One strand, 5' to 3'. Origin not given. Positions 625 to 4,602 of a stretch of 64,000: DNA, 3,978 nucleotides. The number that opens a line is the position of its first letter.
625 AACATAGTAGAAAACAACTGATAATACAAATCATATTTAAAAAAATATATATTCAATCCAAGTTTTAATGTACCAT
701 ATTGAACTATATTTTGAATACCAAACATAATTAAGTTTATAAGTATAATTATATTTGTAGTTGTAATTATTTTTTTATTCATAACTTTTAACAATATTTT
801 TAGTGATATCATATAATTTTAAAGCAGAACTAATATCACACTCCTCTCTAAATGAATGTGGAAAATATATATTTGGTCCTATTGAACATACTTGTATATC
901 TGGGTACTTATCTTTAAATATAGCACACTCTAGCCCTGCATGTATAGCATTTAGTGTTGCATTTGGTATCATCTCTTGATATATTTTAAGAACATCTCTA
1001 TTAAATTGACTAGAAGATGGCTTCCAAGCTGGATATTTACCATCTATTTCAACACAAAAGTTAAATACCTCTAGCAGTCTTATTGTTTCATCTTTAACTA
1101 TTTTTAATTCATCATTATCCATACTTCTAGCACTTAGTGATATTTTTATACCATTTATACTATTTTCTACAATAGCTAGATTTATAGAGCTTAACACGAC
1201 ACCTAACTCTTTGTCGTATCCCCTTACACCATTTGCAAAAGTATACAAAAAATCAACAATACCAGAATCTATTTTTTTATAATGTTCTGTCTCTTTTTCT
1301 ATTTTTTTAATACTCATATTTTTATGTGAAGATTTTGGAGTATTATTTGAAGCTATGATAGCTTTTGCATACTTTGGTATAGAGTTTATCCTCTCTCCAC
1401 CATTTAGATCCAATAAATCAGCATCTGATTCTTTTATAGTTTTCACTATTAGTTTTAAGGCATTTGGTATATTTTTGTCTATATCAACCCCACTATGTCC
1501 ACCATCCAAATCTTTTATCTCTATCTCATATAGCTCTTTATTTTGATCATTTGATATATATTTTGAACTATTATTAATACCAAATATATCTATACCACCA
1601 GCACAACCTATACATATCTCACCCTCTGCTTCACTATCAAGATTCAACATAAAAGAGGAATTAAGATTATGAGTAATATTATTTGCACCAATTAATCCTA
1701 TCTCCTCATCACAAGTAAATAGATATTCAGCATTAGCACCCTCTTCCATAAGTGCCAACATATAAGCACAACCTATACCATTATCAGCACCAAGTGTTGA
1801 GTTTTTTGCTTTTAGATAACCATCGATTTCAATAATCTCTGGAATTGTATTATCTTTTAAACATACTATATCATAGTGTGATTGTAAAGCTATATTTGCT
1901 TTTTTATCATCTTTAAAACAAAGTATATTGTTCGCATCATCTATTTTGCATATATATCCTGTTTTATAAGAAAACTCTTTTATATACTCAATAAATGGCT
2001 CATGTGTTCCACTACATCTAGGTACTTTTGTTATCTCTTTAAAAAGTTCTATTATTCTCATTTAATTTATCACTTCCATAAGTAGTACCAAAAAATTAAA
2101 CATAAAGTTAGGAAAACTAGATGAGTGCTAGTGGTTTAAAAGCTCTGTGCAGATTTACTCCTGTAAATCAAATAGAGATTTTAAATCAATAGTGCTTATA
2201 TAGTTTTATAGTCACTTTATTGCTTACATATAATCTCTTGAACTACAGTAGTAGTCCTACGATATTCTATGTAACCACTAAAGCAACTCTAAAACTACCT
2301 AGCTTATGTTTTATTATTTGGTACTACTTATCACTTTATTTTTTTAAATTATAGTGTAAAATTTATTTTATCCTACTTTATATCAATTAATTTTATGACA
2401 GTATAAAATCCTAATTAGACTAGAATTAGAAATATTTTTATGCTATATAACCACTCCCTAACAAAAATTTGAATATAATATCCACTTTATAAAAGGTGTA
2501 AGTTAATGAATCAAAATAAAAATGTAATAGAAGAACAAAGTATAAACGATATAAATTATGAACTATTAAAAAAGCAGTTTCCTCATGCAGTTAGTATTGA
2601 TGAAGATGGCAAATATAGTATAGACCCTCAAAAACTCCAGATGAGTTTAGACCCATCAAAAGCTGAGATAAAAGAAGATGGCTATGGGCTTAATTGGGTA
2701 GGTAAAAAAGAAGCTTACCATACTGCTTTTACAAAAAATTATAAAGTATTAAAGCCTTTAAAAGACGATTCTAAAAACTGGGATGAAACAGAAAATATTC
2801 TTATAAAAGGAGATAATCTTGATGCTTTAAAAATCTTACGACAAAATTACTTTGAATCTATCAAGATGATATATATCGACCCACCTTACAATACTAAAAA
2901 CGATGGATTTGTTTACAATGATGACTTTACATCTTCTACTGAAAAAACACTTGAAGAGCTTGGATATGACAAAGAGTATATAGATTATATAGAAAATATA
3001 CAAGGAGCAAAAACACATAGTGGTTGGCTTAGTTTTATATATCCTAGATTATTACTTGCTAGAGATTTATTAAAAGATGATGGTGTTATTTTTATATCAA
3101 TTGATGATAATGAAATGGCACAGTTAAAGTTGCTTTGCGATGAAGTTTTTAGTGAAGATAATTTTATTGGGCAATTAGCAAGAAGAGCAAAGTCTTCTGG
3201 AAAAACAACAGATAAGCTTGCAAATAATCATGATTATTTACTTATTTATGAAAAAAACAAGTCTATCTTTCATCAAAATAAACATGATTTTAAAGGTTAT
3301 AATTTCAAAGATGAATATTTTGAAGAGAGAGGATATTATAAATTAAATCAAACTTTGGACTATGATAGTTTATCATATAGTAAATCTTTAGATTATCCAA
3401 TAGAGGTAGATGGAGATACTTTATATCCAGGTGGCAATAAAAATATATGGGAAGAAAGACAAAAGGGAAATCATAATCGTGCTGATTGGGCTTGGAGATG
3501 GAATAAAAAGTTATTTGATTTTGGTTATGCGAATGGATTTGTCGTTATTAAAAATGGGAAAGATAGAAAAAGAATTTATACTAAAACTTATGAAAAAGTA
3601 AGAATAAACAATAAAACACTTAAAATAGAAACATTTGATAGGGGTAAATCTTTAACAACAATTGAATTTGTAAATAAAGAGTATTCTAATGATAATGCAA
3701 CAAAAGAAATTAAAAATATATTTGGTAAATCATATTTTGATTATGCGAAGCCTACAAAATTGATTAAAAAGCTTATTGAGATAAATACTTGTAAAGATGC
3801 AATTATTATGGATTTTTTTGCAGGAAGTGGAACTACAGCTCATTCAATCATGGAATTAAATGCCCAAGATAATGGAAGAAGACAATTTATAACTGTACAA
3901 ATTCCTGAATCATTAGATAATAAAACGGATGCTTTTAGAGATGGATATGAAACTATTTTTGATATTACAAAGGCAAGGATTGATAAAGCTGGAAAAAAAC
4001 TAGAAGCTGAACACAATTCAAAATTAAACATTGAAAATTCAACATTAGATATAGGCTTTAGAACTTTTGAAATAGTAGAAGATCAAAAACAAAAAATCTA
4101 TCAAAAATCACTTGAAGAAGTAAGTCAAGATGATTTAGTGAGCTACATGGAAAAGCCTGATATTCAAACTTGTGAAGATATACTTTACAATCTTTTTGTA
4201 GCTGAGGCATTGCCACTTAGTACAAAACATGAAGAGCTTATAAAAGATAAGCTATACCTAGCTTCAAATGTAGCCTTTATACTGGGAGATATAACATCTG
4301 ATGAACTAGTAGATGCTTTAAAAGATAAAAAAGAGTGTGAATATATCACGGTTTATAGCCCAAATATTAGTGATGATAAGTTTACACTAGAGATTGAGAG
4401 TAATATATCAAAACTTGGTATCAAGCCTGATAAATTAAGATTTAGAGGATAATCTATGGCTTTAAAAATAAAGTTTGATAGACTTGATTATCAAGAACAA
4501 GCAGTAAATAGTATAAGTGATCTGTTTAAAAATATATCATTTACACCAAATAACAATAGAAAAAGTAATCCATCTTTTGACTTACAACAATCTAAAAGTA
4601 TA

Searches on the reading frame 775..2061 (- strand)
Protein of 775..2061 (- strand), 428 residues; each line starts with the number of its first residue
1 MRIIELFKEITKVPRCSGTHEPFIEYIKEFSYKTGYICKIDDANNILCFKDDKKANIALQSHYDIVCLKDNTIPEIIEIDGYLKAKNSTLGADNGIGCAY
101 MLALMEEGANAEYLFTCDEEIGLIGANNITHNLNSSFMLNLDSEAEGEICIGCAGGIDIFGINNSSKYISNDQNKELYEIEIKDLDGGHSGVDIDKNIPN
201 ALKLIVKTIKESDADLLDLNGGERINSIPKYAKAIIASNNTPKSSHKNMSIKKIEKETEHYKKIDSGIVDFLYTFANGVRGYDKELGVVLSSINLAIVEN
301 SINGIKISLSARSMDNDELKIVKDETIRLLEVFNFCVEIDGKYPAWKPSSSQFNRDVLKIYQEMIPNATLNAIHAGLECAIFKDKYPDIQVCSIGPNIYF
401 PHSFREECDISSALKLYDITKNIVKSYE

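Call 87: search_protein_families(library=pfam, proteins=[window:775-2061:-], max_evalue=0.001)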
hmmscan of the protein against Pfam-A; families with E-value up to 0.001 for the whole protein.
window:775-2061:- (428 aa): 3 families
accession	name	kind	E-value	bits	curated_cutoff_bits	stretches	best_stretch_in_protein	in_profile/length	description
PF01546.33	Peptidase_M20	-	9.4e-06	26.1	24.6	1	58-424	1-204/206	Peptidase family M20/M25/M40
PF05343.19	Peptidase_M42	-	2.2e-05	24.1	23.2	1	92-145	133-192/292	M42 glutamyl aminopeptidase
PF04389.22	Peptidase_M28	-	0.00058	20.1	21.3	1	52-143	9-94/193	Peptidase family M28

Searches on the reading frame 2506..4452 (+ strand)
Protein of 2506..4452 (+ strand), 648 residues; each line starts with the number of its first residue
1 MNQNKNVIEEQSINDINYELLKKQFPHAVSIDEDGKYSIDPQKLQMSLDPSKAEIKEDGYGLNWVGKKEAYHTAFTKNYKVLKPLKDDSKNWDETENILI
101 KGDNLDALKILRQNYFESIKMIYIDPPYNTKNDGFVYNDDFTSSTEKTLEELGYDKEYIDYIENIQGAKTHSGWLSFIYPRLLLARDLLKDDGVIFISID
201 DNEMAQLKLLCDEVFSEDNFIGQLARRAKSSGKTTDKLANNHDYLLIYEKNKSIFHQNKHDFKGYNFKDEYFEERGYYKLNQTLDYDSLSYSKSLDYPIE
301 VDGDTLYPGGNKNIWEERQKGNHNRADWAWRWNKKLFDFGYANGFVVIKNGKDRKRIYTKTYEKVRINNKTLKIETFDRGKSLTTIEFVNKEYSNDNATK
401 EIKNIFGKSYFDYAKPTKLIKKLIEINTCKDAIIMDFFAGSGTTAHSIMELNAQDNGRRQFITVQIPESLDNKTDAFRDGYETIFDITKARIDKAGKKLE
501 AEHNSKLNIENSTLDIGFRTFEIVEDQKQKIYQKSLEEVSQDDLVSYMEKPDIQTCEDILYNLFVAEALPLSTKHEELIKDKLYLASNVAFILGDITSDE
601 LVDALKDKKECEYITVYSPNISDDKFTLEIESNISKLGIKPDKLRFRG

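Call 88: search_protein_families(library=pfam, proteins=[window:2506-4452:+], max_evalue=0.001)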
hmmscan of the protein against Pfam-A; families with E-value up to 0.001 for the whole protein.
window:2506-4452:+ (648 aa): 1 family
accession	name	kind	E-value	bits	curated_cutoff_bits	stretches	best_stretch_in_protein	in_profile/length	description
PF01555.25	N6_N4_Mtase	-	2.1e-33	116.6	26.7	1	119-454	1-205/221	DNA methylase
